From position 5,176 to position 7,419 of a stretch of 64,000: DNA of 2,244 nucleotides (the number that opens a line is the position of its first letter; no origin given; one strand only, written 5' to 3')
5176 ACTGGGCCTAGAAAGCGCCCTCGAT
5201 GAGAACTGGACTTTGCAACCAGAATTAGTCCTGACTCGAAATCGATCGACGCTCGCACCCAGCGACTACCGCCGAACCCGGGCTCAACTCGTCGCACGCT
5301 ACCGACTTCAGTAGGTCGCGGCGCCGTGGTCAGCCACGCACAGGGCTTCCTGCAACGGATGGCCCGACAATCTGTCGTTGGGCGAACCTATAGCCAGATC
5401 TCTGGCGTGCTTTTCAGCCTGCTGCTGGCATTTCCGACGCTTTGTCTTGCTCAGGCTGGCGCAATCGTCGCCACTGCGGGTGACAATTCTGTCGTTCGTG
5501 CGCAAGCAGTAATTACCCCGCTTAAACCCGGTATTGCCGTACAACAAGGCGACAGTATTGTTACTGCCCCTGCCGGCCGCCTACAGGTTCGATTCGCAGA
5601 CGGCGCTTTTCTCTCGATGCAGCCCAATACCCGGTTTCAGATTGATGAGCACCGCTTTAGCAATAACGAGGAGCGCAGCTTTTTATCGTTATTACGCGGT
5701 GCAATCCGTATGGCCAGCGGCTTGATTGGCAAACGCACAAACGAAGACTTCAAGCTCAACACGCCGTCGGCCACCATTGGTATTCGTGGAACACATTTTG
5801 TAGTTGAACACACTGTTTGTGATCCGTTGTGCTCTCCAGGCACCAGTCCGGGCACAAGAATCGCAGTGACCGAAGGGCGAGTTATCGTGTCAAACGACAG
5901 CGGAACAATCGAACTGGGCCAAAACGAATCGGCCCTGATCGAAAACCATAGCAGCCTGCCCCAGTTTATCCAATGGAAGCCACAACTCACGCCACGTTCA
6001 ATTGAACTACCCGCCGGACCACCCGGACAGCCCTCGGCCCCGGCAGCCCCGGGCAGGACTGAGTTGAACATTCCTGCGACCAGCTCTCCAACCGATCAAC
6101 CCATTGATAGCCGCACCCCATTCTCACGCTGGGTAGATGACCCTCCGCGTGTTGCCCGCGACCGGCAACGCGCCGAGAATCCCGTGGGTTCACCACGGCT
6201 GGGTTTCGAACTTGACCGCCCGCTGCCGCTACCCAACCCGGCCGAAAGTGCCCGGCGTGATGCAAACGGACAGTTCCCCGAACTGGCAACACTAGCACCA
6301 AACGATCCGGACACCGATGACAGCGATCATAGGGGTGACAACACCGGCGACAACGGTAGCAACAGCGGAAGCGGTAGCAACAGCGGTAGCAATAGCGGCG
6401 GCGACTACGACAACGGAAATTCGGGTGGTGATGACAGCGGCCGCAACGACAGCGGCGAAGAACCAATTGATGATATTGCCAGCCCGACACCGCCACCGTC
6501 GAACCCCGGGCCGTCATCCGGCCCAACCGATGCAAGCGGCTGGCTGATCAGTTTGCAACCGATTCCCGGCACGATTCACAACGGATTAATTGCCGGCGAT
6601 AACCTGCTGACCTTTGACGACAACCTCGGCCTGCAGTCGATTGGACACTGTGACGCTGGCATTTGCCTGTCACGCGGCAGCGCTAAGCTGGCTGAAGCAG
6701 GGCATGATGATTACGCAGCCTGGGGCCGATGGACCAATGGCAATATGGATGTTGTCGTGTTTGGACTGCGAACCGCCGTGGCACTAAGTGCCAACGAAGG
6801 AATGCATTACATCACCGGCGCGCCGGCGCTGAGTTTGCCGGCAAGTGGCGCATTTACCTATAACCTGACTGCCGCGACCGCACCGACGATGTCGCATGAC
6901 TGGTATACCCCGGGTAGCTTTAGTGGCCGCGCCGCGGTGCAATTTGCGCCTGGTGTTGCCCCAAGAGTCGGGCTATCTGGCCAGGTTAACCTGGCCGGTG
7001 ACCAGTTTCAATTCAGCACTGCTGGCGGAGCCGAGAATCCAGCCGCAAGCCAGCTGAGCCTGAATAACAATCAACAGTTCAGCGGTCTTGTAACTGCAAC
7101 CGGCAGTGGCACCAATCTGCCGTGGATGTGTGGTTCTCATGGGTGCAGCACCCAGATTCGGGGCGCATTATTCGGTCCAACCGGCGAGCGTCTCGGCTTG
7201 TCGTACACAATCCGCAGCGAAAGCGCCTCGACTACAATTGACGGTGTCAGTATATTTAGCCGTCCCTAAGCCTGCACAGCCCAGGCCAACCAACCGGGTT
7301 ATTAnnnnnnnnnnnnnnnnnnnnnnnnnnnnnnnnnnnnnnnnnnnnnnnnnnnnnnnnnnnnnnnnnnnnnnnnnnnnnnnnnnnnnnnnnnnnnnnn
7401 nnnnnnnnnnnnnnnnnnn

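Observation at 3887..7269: Slam/T11SS-like translocator and a FecR-domain cargo candidate inserted in the conserved miaB-phoH-ybeY-corC-lnt block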

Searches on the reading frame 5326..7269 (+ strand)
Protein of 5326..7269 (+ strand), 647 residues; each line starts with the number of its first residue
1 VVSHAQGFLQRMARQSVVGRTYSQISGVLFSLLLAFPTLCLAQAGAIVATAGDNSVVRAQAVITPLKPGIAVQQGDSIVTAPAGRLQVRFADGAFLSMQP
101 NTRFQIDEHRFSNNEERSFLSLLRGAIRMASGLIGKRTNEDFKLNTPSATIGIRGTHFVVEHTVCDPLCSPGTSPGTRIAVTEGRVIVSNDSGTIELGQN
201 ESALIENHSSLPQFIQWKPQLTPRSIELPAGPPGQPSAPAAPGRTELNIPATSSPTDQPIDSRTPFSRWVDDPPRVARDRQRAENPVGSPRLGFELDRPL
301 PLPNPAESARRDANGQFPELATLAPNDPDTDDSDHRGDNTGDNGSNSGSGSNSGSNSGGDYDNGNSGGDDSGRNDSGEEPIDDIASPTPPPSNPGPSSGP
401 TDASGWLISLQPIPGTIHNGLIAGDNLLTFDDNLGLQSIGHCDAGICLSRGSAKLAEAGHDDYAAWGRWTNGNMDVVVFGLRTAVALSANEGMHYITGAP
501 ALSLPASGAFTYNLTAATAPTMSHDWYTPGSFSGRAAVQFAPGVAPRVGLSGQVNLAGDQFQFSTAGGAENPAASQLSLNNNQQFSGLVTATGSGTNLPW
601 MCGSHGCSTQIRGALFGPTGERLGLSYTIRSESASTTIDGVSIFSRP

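Call 3: search_protein_families(library=pfam, proteins=[window:5326-7269:+], max_evalue=1)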
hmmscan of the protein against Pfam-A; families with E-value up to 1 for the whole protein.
window:5326-7269:+ (647 aa): 1 family
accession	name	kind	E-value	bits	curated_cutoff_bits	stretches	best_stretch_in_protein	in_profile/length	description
PF04773.18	FecR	-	8e-15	55.5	24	1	76-186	1-96/97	FecR protein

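Call 4: search_protein_families(library=ncbifam, proteins=[window:5326-7269:+], max_evalue=1)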
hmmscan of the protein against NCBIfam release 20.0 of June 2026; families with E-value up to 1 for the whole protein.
window:5326-7269:+ (647 aa): 3 families
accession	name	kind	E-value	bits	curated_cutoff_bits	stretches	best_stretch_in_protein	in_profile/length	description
NF033165.1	lipo_LipL45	exception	4.3e-09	35.9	350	1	46-167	41-161/391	lipoprotein LipL45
NF033682.1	retention_LapA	subfamily_domain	1.2e-06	28.7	50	1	43-109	2-68/145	retention module-containing protein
NF047849.1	Lsa33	exception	1e-05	24.9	420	1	71-164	56-150/310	surface adhesin Lsa33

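Call 6: search_solved_structures(query=window:5326-7269:+, max_evalue=10, show_alignments=2)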
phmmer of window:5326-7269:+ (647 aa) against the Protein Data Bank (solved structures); distinct sequences matched with E-value up to 10: 0.

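Call 10: find_homologous_proteins(query=window:5326-7269:+, max_evalue=0.001)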
Query window:5326-7269:+ (647 aa): 175 proteins with E <= 0.001 among 8000 candidates; the best 120 are listed.
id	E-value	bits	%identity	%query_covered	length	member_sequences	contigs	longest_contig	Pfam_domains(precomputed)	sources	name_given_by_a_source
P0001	6.0e-210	717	56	94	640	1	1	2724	PF04773.19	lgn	-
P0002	1.4e-180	620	49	96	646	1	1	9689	PF04773.19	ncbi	-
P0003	2.5e-156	540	43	95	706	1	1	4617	PF04773.19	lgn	-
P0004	1.8e-129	451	40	96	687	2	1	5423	PF04773.19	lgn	-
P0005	7.3e-97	344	45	39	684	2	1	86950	PF04773.19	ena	-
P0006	2.7e-96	342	43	39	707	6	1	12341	PF04773.19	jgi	-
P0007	1.5e-88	316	42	40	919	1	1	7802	PF04773.19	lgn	-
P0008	1.1e-78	284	48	26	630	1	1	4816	PF04773.19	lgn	-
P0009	2.5e-74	269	37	34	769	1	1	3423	PF04773.19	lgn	-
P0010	1.5e-67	247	46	30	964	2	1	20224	PF04773.19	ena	-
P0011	8.9e-67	244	57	31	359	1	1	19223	PF04773.19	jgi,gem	-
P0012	1.2e-66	244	35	44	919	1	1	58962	PF04773.19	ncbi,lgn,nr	ncbi:MAG: FecR domain-containing protein [Lautropia sp.]|nr:FecR domain-containing protein [Lautropi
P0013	7.9e-61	225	49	25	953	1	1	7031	PF04773.19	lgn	-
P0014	1.6e-38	151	43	24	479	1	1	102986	PF04773.19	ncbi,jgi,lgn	-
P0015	3.2e-37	147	39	30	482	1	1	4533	PF04773.19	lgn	-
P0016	5.6e-33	133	43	30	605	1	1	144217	PF04773.19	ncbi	ncbi:MAG: FecR domain-containing protein [Burkholderiaceae bacterium]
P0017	4.8e-32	130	40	25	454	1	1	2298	PF04773.19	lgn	-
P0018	2.3e-31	127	36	27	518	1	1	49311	PF04773.19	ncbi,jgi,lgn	-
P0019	3.5e-31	127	34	34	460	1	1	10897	PF04773.19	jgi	jgi:hypothetical protein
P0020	4.0e-31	126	36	27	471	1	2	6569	PF04773.19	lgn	-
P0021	4.3e-31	126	38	26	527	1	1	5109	PF04773.19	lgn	-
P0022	4.8e-31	126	31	25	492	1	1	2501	PF04773.19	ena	-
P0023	7.8e-31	126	37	23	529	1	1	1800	PF04773.19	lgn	-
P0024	8.9e-31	125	38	20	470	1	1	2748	PF04773.19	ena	-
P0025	1.3e-30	125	30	26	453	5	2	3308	PF04773.19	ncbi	-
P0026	1.5e-29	121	38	26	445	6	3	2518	PF04773.19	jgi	jgi:hypothetical protein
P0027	7.5e-29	119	33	31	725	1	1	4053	PF04773.19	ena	-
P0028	8.9e-29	119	37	26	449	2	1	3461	PF04773.19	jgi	jgi:hypothetical protein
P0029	1.1e-28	118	34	25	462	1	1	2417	PF04773.19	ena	-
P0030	1.6e-28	118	34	31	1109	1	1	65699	PF04773.19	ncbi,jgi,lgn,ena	-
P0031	4.7e-28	116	38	26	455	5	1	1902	PF04773.19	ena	-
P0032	5.8e-28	116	37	26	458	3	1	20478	PF04773.19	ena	-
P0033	1.1e-27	115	29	54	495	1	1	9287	PF04773.19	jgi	jgi:hypothetical protein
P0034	1.3e-27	115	43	24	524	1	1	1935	PF04773.19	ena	-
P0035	1.7e-27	114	29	21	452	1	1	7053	PF04773.19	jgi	jgi:hypothetical protein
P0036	3.6e-27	113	38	26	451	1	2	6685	PF04773.19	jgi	jgi:hypothetical protein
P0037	4.1e-27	113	43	24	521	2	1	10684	PF04773.19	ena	-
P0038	5.7e-27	113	41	24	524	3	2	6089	PF04773.19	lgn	-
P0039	9.8e-27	112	35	29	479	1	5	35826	PF04773.19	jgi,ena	jgi:hypothetical protein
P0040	1.3e-26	112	32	35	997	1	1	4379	PF04773.19,PF01298.25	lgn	-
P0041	1.4e-26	112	35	23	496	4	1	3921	PF04773.19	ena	-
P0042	2.1e-26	111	34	20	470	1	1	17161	PF04773.19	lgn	-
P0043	2.9e-26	110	34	20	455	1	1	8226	PF04773.19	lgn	-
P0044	3.5e-26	110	31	31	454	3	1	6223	PF04773.19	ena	-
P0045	3.9e-26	110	33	34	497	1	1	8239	PF04773.19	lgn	-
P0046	4.5e-26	110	35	28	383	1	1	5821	PF04773.19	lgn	-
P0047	7.8e-26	109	32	35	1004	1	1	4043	PF04773.19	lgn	-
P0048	9.1e-26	109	31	40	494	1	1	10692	PF04773.19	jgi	-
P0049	1.1e-25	109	32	20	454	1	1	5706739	PF04773.19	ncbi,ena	-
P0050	1.4e-25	108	35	31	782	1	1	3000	PF04773.19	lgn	-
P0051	4.1e-25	107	38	26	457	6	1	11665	PF04773.19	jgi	jgi:hypothetical protein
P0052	8.8e-25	106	33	38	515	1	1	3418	PF04773.19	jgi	jgi:hypothetical protein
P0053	1.1e-24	105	32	28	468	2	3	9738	PF04773.19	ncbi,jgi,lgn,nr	ncbi:MAG: FecR domain-containing protein [bacterium]|jgi:hypothetical protein|nr:FecR domain-contain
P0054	1.1e-24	105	38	31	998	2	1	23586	PF04773.19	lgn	-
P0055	1.3e-24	105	31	21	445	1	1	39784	PF04773.19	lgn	-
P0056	1.5e-24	105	37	24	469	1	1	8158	PF04773.19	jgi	-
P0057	2.0e-24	104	29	28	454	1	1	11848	PF04773.19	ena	-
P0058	3.7e-24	103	33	30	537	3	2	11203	PF04773.19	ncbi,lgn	-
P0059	4.7e-24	103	36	20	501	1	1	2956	PF04773.19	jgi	-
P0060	5.1e-24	103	38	29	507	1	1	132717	PF04773.19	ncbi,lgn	ncbi:MAG: FecR family protein [Pseudomonadota bacterium]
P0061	1.0e-23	102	31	25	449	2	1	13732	PF04773.19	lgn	-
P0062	1.1e-23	102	34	24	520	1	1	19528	PF04773.19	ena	-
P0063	1.3e-23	102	43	19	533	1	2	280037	PF04773.19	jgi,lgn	jgi:hypothetical protein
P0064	1.4e-23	102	33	16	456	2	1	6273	PF04773.19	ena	-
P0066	3.1e-23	100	31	16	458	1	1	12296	PF04773.19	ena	-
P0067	3.5e-23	100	36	16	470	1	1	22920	PF04773.19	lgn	-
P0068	3.6e-23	100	37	21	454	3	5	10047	PF04773.19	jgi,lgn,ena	jgi:hypothetical protein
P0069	3.7e-23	100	31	31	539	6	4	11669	PF04773.19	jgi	-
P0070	3.7e-23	100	37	21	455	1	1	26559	PF04773.19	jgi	jgi:hypothetical protein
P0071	1.2e-22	98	32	29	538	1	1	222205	PF04773.19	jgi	-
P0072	1.4e-22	98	45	15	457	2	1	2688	PF04773.19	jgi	jgi:hypothetical protein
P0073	2.3e-22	98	37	25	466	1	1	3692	PF04773.19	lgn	-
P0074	2.8e-22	97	32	32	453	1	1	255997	PF04773.19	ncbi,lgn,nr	ncbi:MAG: FecR family protein [Burkholderiales bacterium]|nr:FecR family protein [Burkholderiales ba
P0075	3.6e-22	97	35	30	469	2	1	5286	PF04773.19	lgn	-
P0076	5.4e-22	96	30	16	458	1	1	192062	PF04773.19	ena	-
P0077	9.2e-22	96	33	29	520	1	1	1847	PF04773.19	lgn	-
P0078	9.3e-22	96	34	21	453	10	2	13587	PF04773.19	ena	-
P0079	1.0e-21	95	30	20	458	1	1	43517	PF04773.19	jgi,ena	-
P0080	3.5e-21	94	32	34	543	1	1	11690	PF04773.19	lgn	-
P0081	4.6e-21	93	33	18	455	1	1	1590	PF04773.19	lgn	-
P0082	6.0e-21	93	36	31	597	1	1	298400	PF04773.19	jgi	jgi:hypothetical protein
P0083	1.4e-20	92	34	28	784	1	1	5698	PF04773.19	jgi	jgi:hypothetical protein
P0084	1.5e-20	92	35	28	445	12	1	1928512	PF04773.19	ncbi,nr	ncbi:MAG: FecR domain-containing protein [Rhodocyclaceae bacterium]|nr:FecR domain-containing protei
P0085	1.8e-20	91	35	21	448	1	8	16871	PF04773.19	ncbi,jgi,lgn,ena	jgi:hypothetical protein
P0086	2.0e-20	91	33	20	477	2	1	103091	PF04773.19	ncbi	-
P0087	3.1e-20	91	32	30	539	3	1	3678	PF04773.19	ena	-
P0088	3.2e-20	90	31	31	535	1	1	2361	PF04773.19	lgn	-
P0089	3.6e-20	90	34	28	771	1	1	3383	PF04773.19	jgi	jgi:hypothetical protein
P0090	3.6e-20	90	32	36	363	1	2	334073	PF04773.19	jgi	-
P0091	4.4e-20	90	32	29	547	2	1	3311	PF04773.19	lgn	-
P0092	4.8e-20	90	39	23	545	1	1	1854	PF04773.19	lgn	-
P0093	6.0e-20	90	31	36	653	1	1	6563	PF04773.19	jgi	jgi:hypothetical protein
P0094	7.3e-20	89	35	23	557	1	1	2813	PF04773.19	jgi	jgi:hypothetical protein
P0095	8.2e-20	89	36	23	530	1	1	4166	PF04773.19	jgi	jgi:hypothetical protein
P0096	1.4e-19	88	31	29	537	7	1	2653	PF04773.19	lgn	-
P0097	1.4e-19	88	35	25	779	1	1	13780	PF04773.19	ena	-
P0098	1.5e-19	88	34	29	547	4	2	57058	PF04773.19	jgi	jgi:hypothetical protein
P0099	2.0e-19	88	32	32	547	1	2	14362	PF04773.19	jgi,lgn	jgi:hypothetical protein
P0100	2.7e-19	87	32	40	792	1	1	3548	PF04773.19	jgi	jgi:hypothetical protein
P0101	2.9e-19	87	33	27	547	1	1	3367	PF04773.19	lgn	-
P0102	5.0e-19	87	37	19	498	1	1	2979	PF04773.19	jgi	jgi:hypothetical protein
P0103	5.6e-19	86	33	21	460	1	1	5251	PF04773.19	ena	-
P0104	1.4e-18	85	33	28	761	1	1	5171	PF04773.19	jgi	jgi:FecR protein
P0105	1.4e-18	85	33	31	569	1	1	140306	PF04773.19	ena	-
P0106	1.6e-18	85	32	21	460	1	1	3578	PF04773.19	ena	-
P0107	1.7e-18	85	31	25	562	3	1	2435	PF04773.19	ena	-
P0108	1.9e-18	85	36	26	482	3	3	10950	PF04773.19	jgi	jgi:hypothetical protein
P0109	2.4e-18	84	34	29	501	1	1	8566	PF04773.19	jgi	jgi:hypothetical protein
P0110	2.5e-18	84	40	20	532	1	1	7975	PF04773.19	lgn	-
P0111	2.9e-18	84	28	33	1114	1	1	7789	PF04773.19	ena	-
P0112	3.4e-18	84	32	31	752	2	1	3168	PF04773.19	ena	-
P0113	8.3e-18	82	31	34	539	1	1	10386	PF04773.19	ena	-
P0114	2.6e-17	81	31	27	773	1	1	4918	PF04773.19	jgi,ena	-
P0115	4.3e-17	80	39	21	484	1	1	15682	PF04773.19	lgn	-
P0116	4.3e-17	80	32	27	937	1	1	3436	PF04773.19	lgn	-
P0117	5.0e-17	80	38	21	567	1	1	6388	PF04773.19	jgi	jgi:hypothetical protein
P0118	5.1e-17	80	38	18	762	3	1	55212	PF04773.19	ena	-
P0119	5.6e-17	80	38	21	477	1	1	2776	PF04773.19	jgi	jgi:FecR protein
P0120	6.6e-17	80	32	29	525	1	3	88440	PF04773.19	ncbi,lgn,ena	-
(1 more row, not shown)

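Call 19: find_encoding_contigs(protein=P0002, flank=6000, max_places=2)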
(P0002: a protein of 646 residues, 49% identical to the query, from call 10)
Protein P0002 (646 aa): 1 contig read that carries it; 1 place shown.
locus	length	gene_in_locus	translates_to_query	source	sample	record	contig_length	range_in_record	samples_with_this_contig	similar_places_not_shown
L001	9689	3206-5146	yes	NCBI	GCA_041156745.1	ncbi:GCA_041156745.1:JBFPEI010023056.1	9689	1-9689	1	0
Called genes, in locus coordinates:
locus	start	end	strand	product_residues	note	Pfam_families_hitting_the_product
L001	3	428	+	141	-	?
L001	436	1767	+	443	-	PF00919:UPF0004, PF04055:Radical_SAM, PF01938:TRAM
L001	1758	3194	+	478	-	PF13432:TPR_16 (faint), PF14559:TPR_19 (weak), PF04575:SlipAM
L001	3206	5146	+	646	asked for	PF04773:FecR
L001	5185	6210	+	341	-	PF02562:PhoH, PF13604:AAA_30, PF13245:AAA_19 (weak)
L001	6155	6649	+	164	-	PF02130:YbeY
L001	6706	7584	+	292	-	PF21917:NMB0537_N, PF00571:CBS (weak), PF03471:CorC_HlyC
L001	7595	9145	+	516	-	PF20154:LNT_N, PF00795:CN_hydrolase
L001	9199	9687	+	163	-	?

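Call 20: find_encoding_contigs(protein=P0005, flank=6000, max_places=2)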
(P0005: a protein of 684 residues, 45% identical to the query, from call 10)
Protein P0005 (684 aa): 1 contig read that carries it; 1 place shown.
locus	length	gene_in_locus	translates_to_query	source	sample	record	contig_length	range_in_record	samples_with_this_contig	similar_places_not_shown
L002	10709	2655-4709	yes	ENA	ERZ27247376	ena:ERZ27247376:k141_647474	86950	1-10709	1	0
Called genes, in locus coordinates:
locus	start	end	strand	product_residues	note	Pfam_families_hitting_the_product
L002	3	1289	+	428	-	?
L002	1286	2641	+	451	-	PF07719:TPR_2 (faint), PF13432:TPR_16, PF14559:TPR_19 (weak)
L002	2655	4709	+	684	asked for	PF04773:FecR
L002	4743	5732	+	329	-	PF02562:PhoH, PF13604:AAA_30, PF13245:AAA_19 (weak)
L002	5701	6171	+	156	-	PF02130:YbeY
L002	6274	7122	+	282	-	PF21917:NMB0537_N, PF00571:CBS, PF03471:CorC_HlyC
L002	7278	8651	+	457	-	PF20154:LNT_N, PF00795:CN_hydrolase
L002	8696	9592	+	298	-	PF02091:tRNA-synt_2e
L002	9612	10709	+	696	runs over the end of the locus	PF02092:tRNA_synt_2f, PF05746:DALR_1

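Call 21: find_encoding_contigs(protein=P0012, flank=6000, max_places=2)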
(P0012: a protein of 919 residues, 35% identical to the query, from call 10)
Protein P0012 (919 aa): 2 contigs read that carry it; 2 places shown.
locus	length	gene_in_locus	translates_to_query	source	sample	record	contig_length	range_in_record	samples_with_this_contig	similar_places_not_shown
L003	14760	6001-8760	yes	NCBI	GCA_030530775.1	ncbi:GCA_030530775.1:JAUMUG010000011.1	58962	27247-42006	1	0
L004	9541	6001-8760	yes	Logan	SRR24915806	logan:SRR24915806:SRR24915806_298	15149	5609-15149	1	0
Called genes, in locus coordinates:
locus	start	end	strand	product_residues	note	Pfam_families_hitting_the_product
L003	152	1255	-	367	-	PF01497:Peripla_BP_2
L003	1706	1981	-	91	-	-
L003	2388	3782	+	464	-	PF00919:UPF0004, PF04055:Radical_SAM, PF01938:TRAM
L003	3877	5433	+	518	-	PF14559:TPR_19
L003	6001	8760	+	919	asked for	PF04773:FecR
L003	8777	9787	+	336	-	PF02562:PhoH, PF13245:AAA_19 (weak), PF13604:AAA_30 (weak)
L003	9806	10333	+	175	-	PF02130:YbeY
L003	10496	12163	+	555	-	PF20154:LNT_N, PF00795:CN_hydrolase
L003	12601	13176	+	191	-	PF01292:Ni_hydr_CYTB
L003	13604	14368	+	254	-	PF00106:adh_short, PF08659:KR, PF13561:adh_short_C2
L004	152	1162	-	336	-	PF01497:Peripla_BP_2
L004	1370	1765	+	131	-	-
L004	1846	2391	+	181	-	-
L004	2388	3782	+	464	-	PF00919:UPF0004, PF04055:Radical_SAM, PF01938:TRAM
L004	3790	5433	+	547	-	PF14559:TPR_19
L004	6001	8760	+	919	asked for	PF04773:FecR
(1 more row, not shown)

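Call 22: find_encoding_contigs(protein=P0016, flank=6000, max_places=2)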
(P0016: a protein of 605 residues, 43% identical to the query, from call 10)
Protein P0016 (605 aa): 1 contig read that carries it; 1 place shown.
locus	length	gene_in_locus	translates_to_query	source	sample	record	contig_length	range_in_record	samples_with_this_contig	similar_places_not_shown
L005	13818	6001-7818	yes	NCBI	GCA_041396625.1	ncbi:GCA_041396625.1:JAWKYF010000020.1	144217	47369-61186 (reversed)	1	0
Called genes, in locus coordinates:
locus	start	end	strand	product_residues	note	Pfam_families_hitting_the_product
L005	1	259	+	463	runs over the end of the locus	PF13432:TPR_16 (weak), PF04575:SlipAM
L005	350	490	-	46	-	-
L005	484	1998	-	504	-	PF02538:Hydantoinase_B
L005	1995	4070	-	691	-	PF05378:Hydant_A_N, PF01968:Hydantoinase_A, PF19278:Hydant_A_C (weak)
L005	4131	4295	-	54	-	PF00126:HTH_1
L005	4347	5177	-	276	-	PF01209:Ubie_methyltran (weak), PF08241:Methyltransf_11, PF13649:Methyltransf_25 (weak)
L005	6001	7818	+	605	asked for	PF04773:FecR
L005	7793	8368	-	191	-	-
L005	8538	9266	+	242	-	-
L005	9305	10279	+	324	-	PF02562:PhoH, PF13604:AAA_30, PF13245:AAA_19 (weak)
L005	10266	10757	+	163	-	PF02130:YbeY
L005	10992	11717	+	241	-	PF00571:CBS (weak), PF03471:CorC_HlyC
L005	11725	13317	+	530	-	PF20154:LNT_N, PF00795:CN_hydrolase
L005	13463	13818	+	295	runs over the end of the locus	PF02091:tRNA-synt_2e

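Call 23: find_encoding_contigs(protein=P0014, flank=7000, max_places=1)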
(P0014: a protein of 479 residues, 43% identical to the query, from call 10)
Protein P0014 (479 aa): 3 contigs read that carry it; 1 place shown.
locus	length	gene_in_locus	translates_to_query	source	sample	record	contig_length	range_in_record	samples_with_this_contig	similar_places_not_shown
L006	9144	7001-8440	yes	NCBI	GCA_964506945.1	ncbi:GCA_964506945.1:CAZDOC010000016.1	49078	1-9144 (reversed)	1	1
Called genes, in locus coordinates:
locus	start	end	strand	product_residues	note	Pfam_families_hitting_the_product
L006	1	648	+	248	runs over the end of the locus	PF00977:His_biosynth, PF03060:NMO (faint), PF01207:Dus (weak)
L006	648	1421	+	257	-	PF00977:His_biosynth, PF01207:Dus (faint), PF03060:NMO (faint)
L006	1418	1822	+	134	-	PF01502:PRA-CH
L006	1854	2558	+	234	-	PF04366:Ysc84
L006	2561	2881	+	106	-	PF01503:PRA-PH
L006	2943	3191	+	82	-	PF02416:TatA_B_E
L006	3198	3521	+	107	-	PF02416:TatA_B_E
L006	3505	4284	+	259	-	PF00902:TatC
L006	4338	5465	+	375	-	PF02423:OCD_Mu_crystall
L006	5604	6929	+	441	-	PF14559:TPR_19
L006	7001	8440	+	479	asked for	PF04773:FecR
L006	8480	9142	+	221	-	?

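Call 24: find_encoding_contigs(protein=P0030, flank=7000, max_places=1)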
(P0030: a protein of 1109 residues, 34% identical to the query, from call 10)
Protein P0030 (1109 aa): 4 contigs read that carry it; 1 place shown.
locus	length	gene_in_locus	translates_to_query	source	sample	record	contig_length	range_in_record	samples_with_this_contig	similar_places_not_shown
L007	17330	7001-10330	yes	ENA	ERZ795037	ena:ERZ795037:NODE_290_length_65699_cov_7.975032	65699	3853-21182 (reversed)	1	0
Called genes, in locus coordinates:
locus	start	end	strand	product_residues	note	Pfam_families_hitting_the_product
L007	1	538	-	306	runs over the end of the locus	PF00072:Response_reg, PF00990:GGDEF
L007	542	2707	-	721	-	PF00989:PAS (faint), PF08448:PAS_4 (faint), PF12860:PAS_7, PF13188:PAS_8 (faint), PF13426:PAS_9 (weak), PF12860:PAS_7, PF00990:GGDEF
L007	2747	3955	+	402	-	PF07690:MFS_1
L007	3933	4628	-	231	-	PF00498:FHA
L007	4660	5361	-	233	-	-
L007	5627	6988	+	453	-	-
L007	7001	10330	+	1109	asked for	PF04773:FecR (weak)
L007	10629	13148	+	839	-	PF27052:Lysyl_endopep_N, PF18998:Flg_new_2, PF04151:PPC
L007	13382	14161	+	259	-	PF01925:TauE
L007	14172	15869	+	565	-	PF03460:NIR_SIR_ferr, PF01077:NIR_SIR, PF03460:NIR_SIR_ferr, PF01077:NIR_SIR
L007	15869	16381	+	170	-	PF06073:DUF934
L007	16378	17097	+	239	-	PF01507:PAPS_reduct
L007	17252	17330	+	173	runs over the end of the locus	PF00023:Ank (faint), PF12796:Ank_2, PF13606:Ank_3 (faint)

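Call 25: find_encoding_contigs(protein=P0084, flank=7000, max_places=1)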
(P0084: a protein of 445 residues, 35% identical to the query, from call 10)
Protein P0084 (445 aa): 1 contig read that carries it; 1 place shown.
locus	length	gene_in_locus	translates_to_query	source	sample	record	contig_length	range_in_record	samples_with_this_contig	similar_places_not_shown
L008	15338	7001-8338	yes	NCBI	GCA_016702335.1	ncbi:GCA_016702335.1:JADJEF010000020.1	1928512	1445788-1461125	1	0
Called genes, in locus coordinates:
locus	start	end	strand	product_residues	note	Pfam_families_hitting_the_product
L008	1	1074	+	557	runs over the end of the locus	PF00015:MCPsignal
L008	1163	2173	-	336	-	PF00111:Fer2, PF00970:FAD_binding_6, PF00175:NAD_binding_1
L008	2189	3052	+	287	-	PF01370:Epimerase, PF13460:NAD_binding_10 (faint)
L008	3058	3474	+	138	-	PF03653:UPF0093, PF05425:CopD (weak)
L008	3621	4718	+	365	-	PF02926:THUMP, PF01170:UPF0020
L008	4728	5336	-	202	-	PF00702:Hydrolase, PF12710:HAD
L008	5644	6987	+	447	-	PF07719:TPR_2 (faint), PF13371:TPR_9 (weak), PF13432:TPR_16, PF14559:TPR_19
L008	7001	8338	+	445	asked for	PF04773:FecR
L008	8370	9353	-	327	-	PF13692:Glyco_trans_1_4, PF00534:Glycos_transf_1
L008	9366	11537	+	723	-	PF13181:TPR_8 (faint), PF13431:TPR_17 (faint), PF13432:TPR_16 (faint), PF00515:TPR_1 (weak), PF07719:TPR_2 (weak), PF14559:TPR_19 (weak), PF13844:Glyco_transf_41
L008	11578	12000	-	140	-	PF01124:MAPEG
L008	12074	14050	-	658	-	PF05787:PhoX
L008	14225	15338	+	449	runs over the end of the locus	PF07690:MFS_1, PF13000:Acatn (weak), PF07690:MFS_1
